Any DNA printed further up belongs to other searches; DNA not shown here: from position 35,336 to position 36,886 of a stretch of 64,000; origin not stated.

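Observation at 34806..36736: Unknown 417-aa protein coupled to a SLOG/LOG-like Rossmann protein at the tail of the sugar-phosphate operon: candidate undescribed metabolic module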

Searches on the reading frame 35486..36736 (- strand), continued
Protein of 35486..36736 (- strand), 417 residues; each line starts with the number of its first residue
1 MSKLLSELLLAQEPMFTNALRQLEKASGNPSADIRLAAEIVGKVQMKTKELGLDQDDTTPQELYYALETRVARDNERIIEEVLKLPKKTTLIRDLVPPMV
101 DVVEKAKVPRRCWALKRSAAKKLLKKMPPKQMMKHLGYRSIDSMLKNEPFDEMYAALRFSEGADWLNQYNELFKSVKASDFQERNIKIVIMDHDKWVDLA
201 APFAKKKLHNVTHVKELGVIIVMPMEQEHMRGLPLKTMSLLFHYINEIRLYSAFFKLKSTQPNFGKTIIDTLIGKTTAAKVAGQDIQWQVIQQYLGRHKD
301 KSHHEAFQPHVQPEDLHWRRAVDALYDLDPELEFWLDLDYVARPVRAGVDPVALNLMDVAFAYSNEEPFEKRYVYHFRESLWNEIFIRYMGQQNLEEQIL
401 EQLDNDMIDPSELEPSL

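Call 39: find_encoding_contigs(protein=P0298, flank=8000, max_places=1)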
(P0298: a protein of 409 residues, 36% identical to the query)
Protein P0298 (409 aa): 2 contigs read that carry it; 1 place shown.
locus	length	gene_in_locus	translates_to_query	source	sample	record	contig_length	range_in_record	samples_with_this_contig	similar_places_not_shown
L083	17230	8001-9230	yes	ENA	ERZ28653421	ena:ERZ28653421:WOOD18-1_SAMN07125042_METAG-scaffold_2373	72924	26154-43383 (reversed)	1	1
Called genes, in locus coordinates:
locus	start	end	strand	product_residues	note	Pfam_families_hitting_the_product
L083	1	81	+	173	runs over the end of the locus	PF00719:Pyrophosphatase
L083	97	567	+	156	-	-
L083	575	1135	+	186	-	PF00293:NUDIX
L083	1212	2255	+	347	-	PF00044:Gp_dh_N, PF02800:Gp_dh_C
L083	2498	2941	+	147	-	PF02502:LacAB_rpiB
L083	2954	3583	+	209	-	PF00834:Ribul_P_3_epim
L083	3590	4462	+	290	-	PF00456:Transketolase_N, PF13292:DXP_synthase_N, PF00676:E1_dh, PF02775:TPP_enzyme_C (faint)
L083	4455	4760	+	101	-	-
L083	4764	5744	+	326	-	PF02779:Transket_pyr, PF02780:Transketolase_C, PF22613:Transketolase_C_1 (weak)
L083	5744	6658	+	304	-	PF01116:F_bP_aldolase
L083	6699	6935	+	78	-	-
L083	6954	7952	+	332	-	PF00294:PfkB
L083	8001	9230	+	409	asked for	-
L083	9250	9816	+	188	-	PF18306:LDcluster4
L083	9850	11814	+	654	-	PF00270:DEAD (faint), PF04851:ResIII, PF17757:UvrB_inter, PF27431:UvrB_3rd, PF00271:Helicase_C, PF12344:UvrB, PF02151:UVR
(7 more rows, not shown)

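Call 40: find_encoding_contigs(protein=P0309, flank=8000, max_places=2)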
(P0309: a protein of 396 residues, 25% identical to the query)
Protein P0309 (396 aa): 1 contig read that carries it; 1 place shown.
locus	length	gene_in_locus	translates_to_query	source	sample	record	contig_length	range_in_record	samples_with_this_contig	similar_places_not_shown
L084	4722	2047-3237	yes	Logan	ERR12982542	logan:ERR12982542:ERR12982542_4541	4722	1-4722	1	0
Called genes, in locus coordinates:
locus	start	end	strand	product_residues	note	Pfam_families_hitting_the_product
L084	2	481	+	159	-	?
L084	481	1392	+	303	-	PF01116:F_bP_aldolase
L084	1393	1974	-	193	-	PF01066:CDP-OH_P_transf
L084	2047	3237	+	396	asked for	-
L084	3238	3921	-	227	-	PF18306:LDcluster4, PF03641:Lysine_decarbox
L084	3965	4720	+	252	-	?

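Call 41: find_encoding_contigs(protein=P0308, flank=8000, max_places=2)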
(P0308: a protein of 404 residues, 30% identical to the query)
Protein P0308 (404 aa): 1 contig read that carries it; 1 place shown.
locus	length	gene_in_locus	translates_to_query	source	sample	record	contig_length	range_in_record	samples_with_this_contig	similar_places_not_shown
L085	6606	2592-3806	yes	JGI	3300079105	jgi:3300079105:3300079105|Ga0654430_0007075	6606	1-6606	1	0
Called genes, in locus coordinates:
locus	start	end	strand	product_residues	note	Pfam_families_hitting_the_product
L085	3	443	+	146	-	?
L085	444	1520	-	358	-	PF00923:TAL_FSA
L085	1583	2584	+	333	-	PF00294:PfkB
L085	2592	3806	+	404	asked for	-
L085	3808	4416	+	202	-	PF18306:LDcluster4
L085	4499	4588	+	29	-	-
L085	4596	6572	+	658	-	PF00270:DEAD (faint), PF04851:ResIII, PF17757:UvrB_inter, PF27431:UvrB_3rd, PF00271:Helicase_C, PF12344:UvrB, PF02151:UVR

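Call 42: find_encoding_contigs(protein=P0074, flank=8000, max_places=2)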
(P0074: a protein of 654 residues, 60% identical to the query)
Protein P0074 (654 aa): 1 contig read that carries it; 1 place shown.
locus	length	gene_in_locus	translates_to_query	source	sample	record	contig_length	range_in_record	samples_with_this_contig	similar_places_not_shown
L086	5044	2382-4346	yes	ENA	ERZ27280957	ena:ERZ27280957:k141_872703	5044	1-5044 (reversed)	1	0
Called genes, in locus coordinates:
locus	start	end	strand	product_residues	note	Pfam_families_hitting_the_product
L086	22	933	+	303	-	PF01116:F_bP_aldolase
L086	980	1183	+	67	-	-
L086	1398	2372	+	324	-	PF00294:PfkB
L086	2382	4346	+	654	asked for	PF18306:LDcluster4, PF03641:Lysine_decarbox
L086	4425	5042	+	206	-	?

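Call 49: search_solved_structures(query=A2, max_evalue=10)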
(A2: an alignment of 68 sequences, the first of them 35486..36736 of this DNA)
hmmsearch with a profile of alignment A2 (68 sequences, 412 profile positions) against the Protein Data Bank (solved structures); distinct sequences matched with E-value up to 10: 2.
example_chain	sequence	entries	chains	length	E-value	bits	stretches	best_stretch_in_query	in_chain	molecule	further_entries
1a04_A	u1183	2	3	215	0.045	15.8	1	87-155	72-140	NITRATE/NITRITE RESPONSE REGULATOR PROTEIN NARL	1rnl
2jvf_A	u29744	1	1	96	0.45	12.5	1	36-104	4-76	de novo protein M7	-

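Call 56: find_homologous_proteins(query=P0309)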
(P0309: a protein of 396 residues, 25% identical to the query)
Query P0309 (396 aa): 41 proteins with E <= 0.001 among 8000 candidates.
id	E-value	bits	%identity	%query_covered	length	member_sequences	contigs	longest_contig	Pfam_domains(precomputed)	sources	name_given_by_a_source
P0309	7.9e-261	882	100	100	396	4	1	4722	-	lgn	-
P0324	5.3e-201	686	78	100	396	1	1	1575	-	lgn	-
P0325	3.9e-199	679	75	100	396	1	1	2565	-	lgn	-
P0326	2.9e-197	673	75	100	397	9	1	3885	-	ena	-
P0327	3.5e-196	670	75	100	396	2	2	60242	-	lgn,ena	-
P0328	2.1e-177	608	69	100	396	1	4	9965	-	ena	-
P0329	2.7e-172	591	66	100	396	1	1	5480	-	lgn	-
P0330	1.4e-168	579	66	100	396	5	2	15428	-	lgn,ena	-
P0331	8.0e-166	570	64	100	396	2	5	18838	-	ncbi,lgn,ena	ncbi:MAG: hypothetical protein WAU02_04820 [Candidatus Saccharimonadales bacterium]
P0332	2.8e-147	509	59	99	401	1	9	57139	-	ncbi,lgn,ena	-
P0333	1.1e-122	428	53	100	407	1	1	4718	-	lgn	-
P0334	5.4e-113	396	50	100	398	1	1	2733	-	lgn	-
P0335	4.6e-112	393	49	100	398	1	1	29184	-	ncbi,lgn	-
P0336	3.3e-93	331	43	100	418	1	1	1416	-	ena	-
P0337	9.2e-90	320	43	100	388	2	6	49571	-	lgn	-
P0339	2.0e-67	246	36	96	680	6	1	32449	PF18306.7,PF03641.20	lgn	-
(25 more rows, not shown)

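Call 57: find_encoding_contigs(protein=P0339, flank=9000, max_places=1)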
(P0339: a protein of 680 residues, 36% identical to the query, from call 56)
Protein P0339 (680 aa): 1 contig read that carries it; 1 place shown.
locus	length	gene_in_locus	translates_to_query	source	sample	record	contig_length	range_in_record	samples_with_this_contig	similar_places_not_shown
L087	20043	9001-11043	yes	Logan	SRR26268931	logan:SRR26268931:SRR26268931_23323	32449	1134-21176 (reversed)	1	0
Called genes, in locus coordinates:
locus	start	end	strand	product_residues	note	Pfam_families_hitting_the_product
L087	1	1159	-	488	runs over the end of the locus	PF13328:HD_4, PF01966:HD, PF04607:RelA_SpoT, PF02824:TGS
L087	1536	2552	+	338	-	PF00044:Gp_dh_N, PF02800:Gp_dh_C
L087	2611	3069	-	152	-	-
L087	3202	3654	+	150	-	PF02502:LacAB_rpiB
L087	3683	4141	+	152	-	-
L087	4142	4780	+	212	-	PF00834:Ribul_P_3_epim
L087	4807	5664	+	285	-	PF00456:Transketolase_N, PF13292:DXP_synthase_N, PF00676:E1_dh, PF09364:XFP_N (weak)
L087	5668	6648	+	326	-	PF02779:Transket_pyr, PF02780:Transketolase_C, PF22613:Transketolase_C_1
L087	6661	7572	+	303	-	PF01116:F_bP_aldolase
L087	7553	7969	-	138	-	-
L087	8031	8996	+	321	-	PF00294:PfkB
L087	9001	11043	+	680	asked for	PF18306:LDcluster4, PF03641:Lysine_decarbox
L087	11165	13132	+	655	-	PF04851:ResIII, PF17757:UvrB_inter, PF27431:UvrB_3rd, PF00271:Helicase_C, PF12344:UvrB, PF02151:UVR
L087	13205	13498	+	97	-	PF02686:GatC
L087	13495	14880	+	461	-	PF01425:Amidase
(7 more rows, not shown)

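Call 58: find_encoding_contigs(protein=P0327, flank=9000, max_places=1)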
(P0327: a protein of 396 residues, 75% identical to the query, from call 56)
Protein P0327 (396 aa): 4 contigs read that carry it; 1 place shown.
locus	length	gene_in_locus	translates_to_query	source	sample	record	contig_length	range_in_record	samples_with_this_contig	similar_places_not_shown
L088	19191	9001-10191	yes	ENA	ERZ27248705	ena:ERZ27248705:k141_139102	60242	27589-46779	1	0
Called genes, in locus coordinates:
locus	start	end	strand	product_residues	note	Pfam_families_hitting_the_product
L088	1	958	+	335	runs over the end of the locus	PF00044:Gp_dh_N, PF02800:Gp_dh_C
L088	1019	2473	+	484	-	PF14821:Thr_synth_N, PF00291:PALP, PF24857:THR4_C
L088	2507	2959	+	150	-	PF02502:LacAB_rpiB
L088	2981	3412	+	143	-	-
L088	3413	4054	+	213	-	PF00834:Ribul_P_3_epim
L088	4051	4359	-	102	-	-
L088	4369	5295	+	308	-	PF13292:DXP_synthase_N (weak), PF00456:Transketolase_N, PF00676:E1_dh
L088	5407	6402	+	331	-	PF02779:Transket_pyr, PF02780:Transketolase_C, PF22613:Transketolase_C_1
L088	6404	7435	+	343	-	PF00294:PfkB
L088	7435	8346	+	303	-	PF01116:F_bP_aldolase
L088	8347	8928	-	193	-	PF01066:CDP-OH_P_transf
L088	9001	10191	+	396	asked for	-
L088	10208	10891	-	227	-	PF18306:LDcluster4, PF03641:Lysine_decarbox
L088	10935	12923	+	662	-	PF04851:ResIII, PF17757:UvrB_inter, PF27431:UvrB_3rd, PF00271:Helicase_C, PF12344:UvrB, PF02151:UVR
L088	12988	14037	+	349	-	-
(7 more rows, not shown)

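Call 59: find_encoding_contigs(protein=P0337, flank=9000, max_places=1)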
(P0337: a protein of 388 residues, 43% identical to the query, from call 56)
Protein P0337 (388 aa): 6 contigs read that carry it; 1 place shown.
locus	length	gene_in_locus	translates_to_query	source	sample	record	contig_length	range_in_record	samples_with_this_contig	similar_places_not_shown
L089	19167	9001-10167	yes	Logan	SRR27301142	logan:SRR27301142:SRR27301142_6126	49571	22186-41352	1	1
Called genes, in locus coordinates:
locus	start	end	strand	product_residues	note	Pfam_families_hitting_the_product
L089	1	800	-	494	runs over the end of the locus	PF13328:HD_4, PF01966:HD, PF04607:RelA_SpoT, PF02824:TGS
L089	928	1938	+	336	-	PF00044:Gp_dh_N, PF02800:Gp_dh_C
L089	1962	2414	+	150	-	PF02502:LacAB_rpiB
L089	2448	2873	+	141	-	-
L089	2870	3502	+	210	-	PF00834:Ribul_P_3_epim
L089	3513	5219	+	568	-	PF12229:PG_binding_4 (faint), PF13354:Beta-lactamase2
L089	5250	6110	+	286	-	PF00456:Transketolase_N, PF13292:DXP_synthase_N, PF00676:E1_dh (weak)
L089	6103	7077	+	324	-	PF02779:Transket_pyr, PF02780:Transketolase_C, PF22613:Transketolase_C_1 (weak)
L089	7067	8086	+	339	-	PF00294:PfkB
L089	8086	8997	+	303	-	PF01116:F_bP_aldolase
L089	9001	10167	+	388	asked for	-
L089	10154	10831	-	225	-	PF18306:LDcluster4, PF03641:Lysine_decarbox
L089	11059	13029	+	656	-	PF04851:ResIII, PF17757:UvrB_inter, PF27431:UvrB_3rd, PF00271:Helicase_C, PF12344:UvrB, PF02151:UVR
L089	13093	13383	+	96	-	PF02686:GatC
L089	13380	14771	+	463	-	PF01425:Amidase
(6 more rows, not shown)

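Call 65: fold_search(model_id=the predicted structure, library=viral)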
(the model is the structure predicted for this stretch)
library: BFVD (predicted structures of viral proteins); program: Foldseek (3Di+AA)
matches with E <= 10: 100; with E <= 0.001: 0
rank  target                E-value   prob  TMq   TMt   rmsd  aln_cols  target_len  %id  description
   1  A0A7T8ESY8            5.1e-01  0.03  0.08  0.10  25.4       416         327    9  (no name in the UniProt tables at hand)
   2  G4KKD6                7.2e-01  0.06  0.13  0.18  21.3       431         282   10  (no name in the UniProt tables at hand)
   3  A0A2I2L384            7.9e-01  0.02  0.09  0.10  22.8       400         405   12  Uncharacterized protein [Orpheovirus IHUMI-LCC2]
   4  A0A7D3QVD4            1.0e+00  0.05  0.17  0.15  19.2       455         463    7  Uncharacterized protein [Fadolivirus FV1/VV64]
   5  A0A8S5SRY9            1.1e+00  0.03  0.11  0.09  29.6       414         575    9  Minor tail protein [Myoviridae sp. ctZ2t4]
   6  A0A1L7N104            1.2e+00  0.01  0.10  0.10  23.1       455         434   11  Uncharacterized protein [Ralstonia phage RP12]
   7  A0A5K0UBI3            1.4e+00  0.02  0.09  0.05  31.2       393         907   12  Uncharacterized protein [Yasminevirus sp. GU-2018]
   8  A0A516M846            1.4e+00  0.01  0.09  0.06  27.4       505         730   11  (no name in the UniProt tables at hand)
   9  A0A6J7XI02            1.6e+00  0.02  0.11  0.09  23.8       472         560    9  Uncharacterized protein [uncultured Caudovirales phage]
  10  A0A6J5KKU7            1.8e+00  0.01  0.09  0.06  30.4       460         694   10  Uncharacterized protein [uncultured Caudovirales phage]
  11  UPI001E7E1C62         1.9e+00  0.05  0.09  0.18  16.9       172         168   14  (no name look-up for this kind of identifier)
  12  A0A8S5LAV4            2.2e+00  0.02  0.11  0.13  24.1       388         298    9  Uncharacterized protein [Podoviridae sp. ctBev14]
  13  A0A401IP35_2          2.5e+00  0.01  0.09  0.05  30.5       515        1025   11  Wsv143-like protein [Hemigrapsus takanoi nimavirus]
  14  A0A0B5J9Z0            2.6e+00  0.01  0.10  0.08  28.0       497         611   10  Ankyrin repeat protein [Pandoravirus inopinatum]
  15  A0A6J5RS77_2          2.7e+00  0.02  0.12  0.06  13.5       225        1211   12  Uncharacterized protein [uncultured Caudovirales phage]
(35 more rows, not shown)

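Call 77: search_dna_similar(query=window:35486-36736:-, collection=phages, mode=protein, max_evalue=0.001, max_rows=10)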
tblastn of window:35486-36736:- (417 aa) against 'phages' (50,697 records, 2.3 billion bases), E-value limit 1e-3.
No match.

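Call 78: search_dna_similar(query=window:35486-36736:-, collection=plasmids, mode=protein, max_evalue=0.001, max_rows=10)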
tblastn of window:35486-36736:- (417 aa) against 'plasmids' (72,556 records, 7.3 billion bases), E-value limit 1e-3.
No match.

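Call 83: predict_structure(alignment_id=A3)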
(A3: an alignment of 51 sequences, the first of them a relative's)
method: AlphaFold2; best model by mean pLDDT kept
length: 654 residues; sequences in the alignment: 51
mean_pLDDT: 80.0   pTM: 0.64
mean pLDDT of the five models: 80.0, 77.1, 76.2, 74.6, 72.0
residues with pLDDT >= 90: 336; 70-90: 141; 50-70: 77; < 50: 100
segments of 3 or more residues with pLDDT < 50: 405-458, 511-515, 527-555, 651-654
pLDDT, mean of each block of 10 residues (from residue 1): 89 88 90 95 98 98 99 98 97 97 95 98 98 98 98 94 95 98 97 95 92 98 96 97 96 94 94 78 88 78 76 91 96 97 96 98 97 95 92 87 49 37 34 37 42 44 62 75 65 79 72 50 47 34 37 49 71 69 75 77 81 64 53 79 79 39
secondary structure, 60 per line:
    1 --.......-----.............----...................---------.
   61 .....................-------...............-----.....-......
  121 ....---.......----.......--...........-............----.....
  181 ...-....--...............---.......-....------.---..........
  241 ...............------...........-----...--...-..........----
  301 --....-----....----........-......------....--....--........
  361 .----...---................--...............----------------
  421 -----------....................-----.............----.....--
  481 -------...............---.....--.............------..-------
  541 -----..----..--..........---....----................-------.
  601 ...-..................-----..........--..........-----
elements in order: H3-9 H15-27 H32-50 H60-81 H90-103 E109-113 H115-124 H128-134 H139-145 H148-158 H160-171 E179-183 E185-188 H191-205 E209-212 E217-220 H231-255 H262-272 E278-280 E283-285 H287-296 H303-306 H312-315 H320-327 H329-334 E341-344 E347-350 H353-361 H372-387 H390-404 H432-451 H457-469 E474-478 H488-502 E506-510 H513-525 H556-565 E569-572 H577-592 E600-603 H605-622 H628-633 E634-637 H640-649
